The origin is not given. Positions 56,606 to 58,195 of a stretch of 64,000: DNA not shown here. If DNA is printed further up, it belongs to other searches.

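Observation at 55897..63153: Divergent redox island: [FeS protein, FwdB-like, CooC] facing [HdrA-MvhD fusion, 8-cluster polyferredoxin], with a convergent FwdD-like gene and no FwdA/FwdC or HdrB/HdrC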

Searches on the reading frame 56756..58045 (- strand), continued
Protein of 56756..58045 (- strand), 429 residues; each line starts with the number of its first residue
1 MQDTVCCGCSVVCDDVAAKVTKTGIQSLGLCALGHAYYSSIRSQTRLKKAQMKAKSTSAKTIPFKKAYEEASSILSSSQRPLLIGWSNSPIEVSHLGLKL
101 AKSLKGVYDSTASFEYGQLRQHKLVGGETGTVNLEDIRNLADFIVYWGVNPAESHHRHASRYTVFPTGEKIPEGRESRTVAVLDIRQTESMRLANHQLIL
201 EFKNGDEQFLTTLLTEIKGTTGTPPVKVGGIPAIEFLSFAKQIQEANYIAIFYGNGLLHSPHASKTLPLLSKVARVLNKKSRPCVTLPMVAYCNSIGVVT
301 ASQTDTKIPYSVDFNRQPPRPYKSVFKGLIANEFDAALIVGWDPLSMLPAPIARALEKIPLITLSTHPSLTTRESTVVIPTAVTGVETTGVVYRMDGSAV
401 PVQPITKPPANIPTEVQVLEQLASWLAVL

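Call 60: find_encoding_contigs(protein=P0081, flank=9000, max_places=1)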
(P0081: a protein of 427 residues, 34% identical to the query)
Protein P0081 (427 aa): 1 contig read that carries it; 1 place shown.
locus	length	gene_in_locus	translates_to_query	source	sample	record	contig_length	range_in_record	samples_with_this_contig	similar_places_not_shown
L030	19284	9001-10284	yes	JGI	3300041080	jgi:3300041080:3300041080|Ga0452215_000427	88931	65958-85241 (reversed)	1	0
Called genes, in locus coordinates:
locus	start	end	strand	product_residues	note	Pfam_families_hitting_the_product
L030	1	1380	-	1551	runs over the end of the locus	-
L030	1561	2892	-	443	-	PF07690:MFS_1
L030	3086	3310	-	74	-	PF01037:AsnC_trans_reg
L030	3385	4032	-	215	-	PF12654:DUF3786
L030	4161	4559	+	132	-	PF01568:Molydop_binding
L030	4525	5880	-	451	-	PF12838:Fer4_7 (weak), PF12838:Fer4_7, PF13237:Fer4_10 (weak), PF14697:Fer4_21 (weak), PF12838:Fer4_7, PF00037:Fer4, PF12837:Fer4_6 (weak), PF14697:Fer4_21 (weak), +11 more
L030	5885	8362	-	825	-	PF00890:FAD_binding_2 (weak), PF12831:FAD_oxidored, PF13450:NAD_binding_8 (weak), PF00037:Fer4 (weak), PF13187:Fer4_9 (weak), PF13237:Fer4_10 (weak), PF12838:Fer4_7 (weak), PF02662:FlpD, +12 more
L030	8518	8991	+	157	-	PF04060:FeS, PF12838:Fer4_7 (faint), PF00037:Fer4, PF12797:Fer4_2 (weak), PF12837:Fer4_6 (weak), PF13237:Fer4_10 (weak)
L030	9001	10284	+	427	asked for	-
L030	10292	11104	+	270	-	PF00142:Fer4_NifH (faint), PF01656:CbiA, PF02374:ArsA_ATPase, PF10609:ParA (weak), PF13614:AAA_31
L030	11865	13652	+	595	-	PF03063:Prismane, PF12838:Fer4_7 (faint), PF13187:Fer4_9 (faint), PF13484:Fer4_16 (faint), PF00037:Fer4 (faint), PF12837:Fer4_6 (faint), PF14697:Fer4_21 (weak)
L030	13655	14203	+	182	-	PF02552:CO_dh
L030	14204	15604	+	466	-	PF03598:CdhC, PF19436:ACS_CODH_B_C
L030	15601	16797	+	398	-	PF03599:CdhD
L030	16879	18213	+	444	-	PF03599:CdhD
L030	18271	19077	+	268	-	PF00142:Fer4_NifH (faint), PF01656:CbiA, PF02374:ArsA_ATPase, PF06564:CBP_BcsQ (faint), PF10609:ParA (faint), PF13614:AAA_31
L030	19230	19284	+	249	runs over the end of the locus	PF04536:TPM_phosphatase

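Call 61: find_encoding_contigs(protein=P0083, flank=9000, max_places=1)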
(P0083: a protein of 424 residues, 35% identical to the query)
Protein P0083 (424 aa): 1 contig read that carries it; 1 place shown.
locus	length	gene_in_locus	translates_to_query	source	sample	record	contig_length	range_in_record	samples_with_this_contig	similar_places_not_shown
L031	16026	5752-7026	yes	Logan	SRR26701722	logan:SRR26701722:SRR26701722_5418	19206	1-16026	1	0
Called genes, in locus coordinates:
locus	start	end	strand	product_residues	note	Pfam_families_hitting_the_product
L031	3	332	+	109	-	?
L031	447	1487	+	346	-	-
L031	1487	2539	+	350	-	-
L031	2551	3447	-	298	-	PF01913:FTR, PF02741:FTR_C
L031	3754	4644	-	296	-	PF01996:F420_ligase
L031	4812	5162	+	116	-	PF10133:CooT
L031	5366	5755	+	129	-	PF12838:Fer4_7 (weak), PF00037:Fer4, PF12797:Fer4_2, PF12837:Fer4_6, PF13237:Fer4_10 (weak), PF14697:Fer4_21 (faint)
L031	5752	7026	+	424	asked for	PF00384:Molybdopterin (weak)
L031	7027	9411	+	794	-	PF12831:FAD_oxidored (weak), PF13237:Fer4_10, PF13187:Fer4_9 (weak), PF00037:Fer4, PF12837:Fer4_6 (weak), PF12838:Fer4_7, PF14697:Fer4_21, PF02662:FlpD, +10 more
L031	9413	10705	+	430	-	PF00037:Fer4, PF12838:Fer4_7, PF13237:Fer4_10 (weak), PF12838:Fer4_7 (weak), PF00037:Fer4 (weak), PF12838:Fer4_7 (weak), PF13187:Fer4_9 (weak), PF14697:Fer4_21 (weak), +12 more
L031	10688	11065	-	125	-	PF01568:Molydop_binding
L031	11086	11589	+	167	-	PF13237:Fer4_10 (weak), PF13183:Fer4_8, PF13187:Fer4_9 (faint), PF13534:Fer4_17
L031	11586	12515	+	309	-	PF02754:CCG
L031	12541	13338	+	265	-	PF00142:Fer4_NifH (weak), PF01656:CbiA, PF02374:ArsA_ATPase, PF10609:ParA (weak), PF13614:AAA_31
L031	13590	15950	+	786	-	PF13534:Fer4_17 (faint), PF03063:Prismane, PF12837:Fer4_6 (faint), PF12838:Fer4_7 (weak), PF13183:Fer4_8, PF13187:Fer4_9 (weak), PF13237:Fer4_10 (weak)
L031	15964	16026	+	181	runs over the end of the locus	PF02552:CO_dh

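Call 65: list_cluster_members(proteins=[P0058, P0064, P0059, P0060, P0087, P0081, P0083, P0077])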
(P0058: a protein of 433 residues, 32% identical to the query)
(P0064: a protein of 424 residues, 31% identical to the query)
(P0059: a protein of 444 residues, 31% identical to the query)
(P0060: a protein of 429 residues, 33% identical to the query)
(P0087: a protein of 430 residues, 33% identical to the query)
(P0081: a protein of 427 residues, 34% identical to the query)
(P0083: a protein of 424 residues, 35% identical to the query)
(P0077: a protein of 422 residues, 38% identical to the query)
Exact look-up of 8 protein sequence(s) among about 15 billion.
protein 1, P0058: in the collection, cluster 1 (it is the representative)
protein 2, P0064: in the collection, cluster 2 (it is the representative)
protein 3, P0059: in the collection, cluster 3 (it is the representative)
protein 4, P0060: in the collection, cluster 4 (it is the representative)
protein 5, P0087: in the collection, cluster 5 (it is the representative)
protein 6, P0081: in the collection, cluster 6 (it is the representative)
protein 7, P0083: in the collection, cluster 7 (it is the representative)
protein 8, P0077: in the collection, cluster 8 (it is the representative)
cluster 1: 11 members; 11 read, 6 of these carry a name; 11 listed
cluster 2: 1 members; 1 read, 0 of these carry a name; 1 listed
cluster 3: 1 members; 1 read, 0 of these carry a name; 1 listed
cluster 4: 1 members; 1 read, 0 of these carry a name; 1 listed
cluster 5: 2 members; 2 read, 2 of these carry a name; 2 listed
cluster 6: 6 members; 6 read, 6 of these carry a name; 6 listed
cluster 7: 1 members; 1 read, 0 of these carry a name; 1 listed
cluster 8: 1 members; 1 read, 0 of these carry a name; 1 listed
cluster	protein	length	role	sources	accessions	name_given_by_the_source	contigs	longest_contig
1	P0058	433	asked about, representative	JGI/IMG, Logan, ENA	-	-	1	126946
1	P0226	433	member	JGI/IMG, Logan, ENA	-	formylmethanofuran dehydrogenase subunit B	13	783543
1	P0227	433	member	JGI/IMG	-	formylmethanofuran dehydrogenase subunit B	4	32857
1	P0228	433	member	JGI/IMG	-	formylmethanofuran dehydrogenase subunit B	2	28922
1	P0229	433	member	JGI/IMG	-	formylmethanofuran dehydrogenase subunit B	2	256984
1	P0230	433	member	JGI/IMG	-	formylmethanofuran dehydrogenase subunit B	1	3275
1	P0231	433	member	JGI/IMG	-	formylmethanofuran dehydrogenase subunit B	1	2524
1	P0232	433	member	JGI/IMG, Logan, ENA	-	-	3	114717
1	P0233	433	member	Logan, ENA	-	-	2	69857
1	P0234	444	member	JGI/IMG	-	-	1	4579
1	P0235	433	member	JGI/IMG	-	-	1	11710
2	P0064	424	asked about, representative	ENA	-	-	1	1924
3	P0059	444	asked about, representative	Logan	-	-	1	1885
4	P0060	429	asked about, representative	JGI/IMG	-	-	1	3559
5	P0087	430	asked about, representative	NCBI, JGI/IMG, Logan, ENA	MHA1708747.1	MAG: formylmethanofuran dehydrogenase subunit B [Candidatus Baldrarchaeia archaeon]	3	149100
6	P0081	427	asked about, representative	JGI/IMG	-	formylmethanofuran dehydrogenase subunit B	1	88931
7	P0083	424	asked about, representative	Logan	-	-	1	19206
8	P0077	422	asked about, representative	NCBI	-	-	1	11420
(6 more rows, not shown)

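Call 66: find_homologous_proteins(query=P0058, max_evalue=1e-60)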
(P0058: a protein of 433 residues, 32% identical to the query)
Query P0058 (433 aa): 6788 proteins with E <= 1e-60 among 8000 candidates; the best 120 are listed.
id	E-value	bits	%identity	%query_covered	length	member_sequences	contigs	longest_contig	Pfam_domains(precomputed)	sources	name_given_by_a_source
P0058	5.9e-287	969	100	100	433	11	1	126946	PF00384.28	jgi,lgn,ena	-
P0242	3.4e-266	901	91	100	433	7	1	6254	PF00384.28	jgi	-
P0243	5.3e-260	880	89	100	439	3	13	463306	PF00384.28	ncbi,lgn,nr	ncbi:MAG: formylmethanofuran dehydrogenase subunit B [Candidatus Bathyarchaeia archaeon]|nr:formylme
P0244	1.3e-259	879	89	100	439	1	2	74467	PF00384.28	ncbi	ncbi:MAG: formylmethanofuran dehydrogenase subunit B [Candidatus Bathyarchaeia archaeon]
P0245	7.8e-257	870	89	100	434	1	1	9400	PF00384.28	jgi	jgi:formylmethanofuran dehydrogenase subunit B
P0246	2.2e-238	809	80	100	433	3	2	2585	PF00384.28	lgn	-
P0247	4.4e-233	792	79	99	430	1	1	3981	PF00384.28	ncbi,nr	ncbi:TPA: formylmethanofuran dehydrogenase subunit B [Candidatus Bathyarchaeota archaeon]|nr:formylm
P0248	5.6e-202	689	69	100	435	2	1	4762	PF00384.28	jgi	-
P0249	1.6e-200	684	68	100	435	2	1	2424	PF00384.28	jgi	-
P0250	4.9e-199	680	66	100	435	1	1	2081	PF00384.28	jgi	-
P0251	1.3e-198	678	68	99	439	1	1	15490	PF00384.28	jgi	jgi:formylmethanofuran dehydrogenase subunit B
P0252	2.5e-198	677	66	100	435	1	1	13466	PF00384.28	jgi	-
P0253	5.4e-198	676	67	100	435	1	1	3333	PF00384.28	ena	-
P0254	5.5e-198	676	67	100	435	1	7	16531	PF00384.28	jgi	-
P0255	6.6e-198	676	67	100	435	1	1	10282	PF00384.28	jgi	-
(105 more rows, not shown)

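Call 79: predict_structure(alignment_id=A1)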
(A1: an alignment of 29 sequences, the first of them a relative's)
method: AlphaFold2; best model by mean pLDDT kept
length: 429 residues; sequences in the alignment: 29
mean_pLDDT: 80.5   pTM: 0.81
mean pLDDT of the five models: 80.5, 80.0, 78.9, 78.9, 76.9
residues with pLDDT >= 90: 189; 70-90: 149; 50-70: 39; < 50: 52
segments of 3 or more residues with pLDDT < 50: 1-18, 28-33, 151-167, 173-175, 188-193
pLDDT, mean of each block of 10 residues (from residue 1): 35 42 53 53 84 79 96 96 90 95 95 79 84 82 80 37 48 61 68 66 89 90 83 92 92 77 89 93 84 80 94 95 93 96 83 94 91 94 85 84 81 93 87
secondary structure, 60 per line:
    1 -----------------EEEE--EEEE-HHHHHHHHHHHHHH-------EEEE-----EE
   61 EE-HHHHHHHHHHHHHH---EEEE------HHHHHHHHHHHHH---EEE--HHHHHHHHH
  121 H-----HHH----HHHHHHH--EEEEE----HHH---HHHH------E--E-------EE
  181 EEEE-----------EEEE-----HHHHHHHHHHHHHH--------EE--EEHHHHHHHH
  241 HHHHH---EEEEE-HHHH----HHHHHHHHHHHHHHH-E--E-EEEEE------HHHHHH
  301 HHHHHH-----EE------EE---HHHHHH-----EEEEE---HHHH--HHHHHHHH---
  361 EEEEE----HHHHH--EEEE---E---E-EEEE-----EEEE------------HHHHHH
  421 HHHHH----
elements in order: E18-21 E24-27 H29-42 E50-53 E59-62 H64-77 E81-84 H91-103 E107-109 H112-121 H134-140 E143-147 H158-161 E179-184 E196-199 H205-218 H233-245 E249-253 H255-258 H263-277 E284-288 H295-306 H325-330 E336-340 H344-347 H350-357 E361-365 H370-374 E377-380 E390-393 E399-402 H415-425

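Call 81: fold_search(model_id=the predicted structure, library=pdb)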
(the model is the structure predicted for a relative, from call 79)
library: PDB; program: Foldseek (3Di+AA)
matches with E <= 10: 1054; with E <= 0.001: 167
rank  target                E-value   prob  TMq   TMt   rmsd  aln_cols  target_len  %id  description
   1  8rja_B                1.8e-34  1.00  0.82  0.82   6.4       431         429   28  Crystal structure of the F420-reducing formylmethanofuran dehydrogenase complex from the ethanotroph Candidatus Ethano (released 2024-10-02)
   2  5t5i_J                1.6e-33  1.00  0.83  0.82   6.3       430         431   27  TUNGSTEN-CONTAINING FORMYLMETHANOFURAN DEHYDROGENASE FROM METHANOTHERMOBACTER WOLFEII, ORTHORHOMBIC FORM AT 1.9 A (released 2016-10-19)
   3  5t5m_B                3.2e-33  1.00  0.82  0.82   6.3       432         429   27  TUNGSTEN-CONTAINING FORMYLMETHANOFURAN DEHYDROGENASE FROM METHANOTHERMOBACTER WOLFEII, TRIGONAL FORM AT 2.5 A. (released 2016-10-19)
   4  5t5i_B                4.7e-33  1.00  0.82  0.82   6.3       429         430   28  TUNGSTEN-CONTAINING FORMYLMETHANOFURAN DEHYDROGENASE FROM METHANOTHERMOBACTER WOLFEII, ORTHORHOMBIC FORM AT 1.9 A (released 2016-10-19)
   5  7bkb_H                5.5e-32  1.00  0.85  0.83   6.3       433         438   25  Formate dehydrogenase - heterodisulfide reductase - formylmethanofuran dehydrogenase complex from Methanospirillum hun (released 2021-09-29)
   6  5t61_H                1.2e-31  1.00  0.82  0.82   6.4       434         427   27  TUNGSTEN-CONTAINING FORMYLMETHANOFURAN DEHYDROGENASE FROM METHANOTHERMOBACTER WOLFEII, TRICLINIC FORM AT 2.55 A (released 2016-10-19)
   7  5t61_Z                2.3e-31  1.00  0.82  0.82   6.4       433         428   27  TUNGSTEN-CONTAINING FORMYLMETHANOFURAN DEHYDROGENASE FROM METHANOTHERMOBACTER WOLFEII, TRICLINIC FORM AT 2.55 A (released 2016-10-19)
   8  6s6y_F                1.2e-19  1.00  0.65  0.77   4.6       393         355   21  X-ray crystal structure of the formyltransferase/hydrolase complex (FhcABCD) from Methylorubrum extorquens in complex  (released 2019-12-04)
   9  6s6y_B                5.3e-19  1.00  0.65  0.77   4.6       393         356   21  X-ray crystal structure of the formyltransferase/hydrolase complex (FhcABCD) from Methylorubrum extorquens in complex  (released 2019-12-04)
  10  1fdi                  5.1e-17  1.00  0.70  0.44   4.5       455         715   17  OXIDIZED FORM OF FORMATE DEHYDROGENASE H FROM E. COLI COMPLEXED WITH THE INHIBITOR NITRITE (released 1997-08-20)
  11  7vw6_A                2.8e-16  1.00  0.70  0.35   5.7       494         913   14  Cryo-EM Structure of Formate Dehydrogenase 1 from Methylorubrum extorquens AM1 (released 2022-06-01)
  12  7xqw_A                8.9e-16  1.00  0.72  0.41   7.2       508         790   16  Formate dehydrogenase (FDH) from Methylobacterium extorquens AM1 (MeFDH1) (released 2023-08-09)
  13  7bkb_D                9.5e-16  1.00  0.66  0.53   8.1       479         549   14  Formate dehydrogenase - heterodisulfide reductase - formylmethanofuran dehydrogenase complex from Methanospirillum hun (released 2021-09-29)
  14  9bov_A                1.7e-15  1.00  0.60  0.24   8.2       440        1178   16  Structure of electron bifurcating Nfn-ABC complexed with NAD from Caldicellulosiruptor saccharolyticus (released 2025-03-05)
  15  9ktl_A                2.0e-15  1.00  0.71  0.34   5.9       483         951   16  Cryo-EM structure of reduced form of formate dehydrogenase from Rhodobacter aestuarii (RaFDH) with NADH (released 2025-06-18)
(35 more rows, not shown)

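Call 84: search_protein_families(library=ncbifam, proteins=[L028:2185-3735:+, L030:3385-4032:-], max_evalue=0.001)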
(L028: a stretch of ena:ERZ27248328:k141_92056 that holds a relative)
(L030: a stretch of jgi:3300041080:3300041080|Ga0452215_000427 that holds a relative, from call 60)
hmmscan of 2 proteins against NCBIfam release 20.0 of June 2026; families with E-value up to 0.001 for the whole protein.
L028:2185-3735:+ (516 aa): 36 families (the best 25 are shown)
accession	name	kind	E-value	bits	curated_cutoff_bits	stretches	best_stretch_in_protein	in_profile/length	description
TIGR03121.1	one_C_dehyd_A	equivalog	2.4e-54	184.5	392.75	3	367-510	399-544/556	formylmethanofuran dehydrogenase subunit A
NF042911.1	FMH_DH_FwdA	exception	7.8e-54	183.1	950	3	391-510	431-550/569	tungsten-dependent formylmethanofuran dehydrogenase subunit FwdA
NF006689.0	PRK09237.1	equivalog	7.5e-18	64.3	371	2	8-68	4-67/383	amidohydrolase/deacetylase family metallohydrolase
TIGR02033.1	D-hydantoinase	equivalog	5.2e-12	45.4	393.25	2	9-67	1-60/454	dihydropyrimidinase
NF009941.0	PRK13404.1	subfamily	5.6e-12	45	647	1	396-479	369-460/478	dihydropyrimidinase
NF006560.0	PRK09061.1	subfamily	3.6e-11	42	340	2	392-474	423-507/517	amidohydrolase family protein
NF004839.0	PRK06189.1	equivalog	7.9e-11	41.2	631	2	9-67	5-63/451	allantoinase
NF009060.0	PRK12394.1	equivalog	8e-11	41.3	442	1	9-72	5-70/381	metallo-dependent hydrolase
NF006844.0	PRK09357.2-5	equivalog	1.4e-10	40.8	701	1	8-72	3-69/422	dihydroorotase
NF006845.0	PRK09357.2-6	equivalog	1.6e-09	37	728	1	8-71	2-68/428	dihydroorotase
NF006839.0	PRK09357.1-4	equivalog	2.9e-09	36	576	1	9-71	2-66/422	dihydroorotase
TIGR03178.1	allantoinase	equivalog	5.8e-09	35.3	357.85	1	9-69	2-62/441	allantoinase AllB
NF002668.0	PRK02382.1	equivalog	1.1e-08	34.2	452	1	395-478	337-426/436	dihydroorotase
NF005791.0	PRK07627.1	equivalog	1.7e-08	33.9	442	1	8-71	2-68/425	dihydroorotase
NF006559.0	PRK09060.1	equivalog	3.1e-08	32.4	482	1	8-71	6-69/444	dihydroorotase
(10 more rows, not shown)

L030:3385-4032:- (215 aa): 0 families
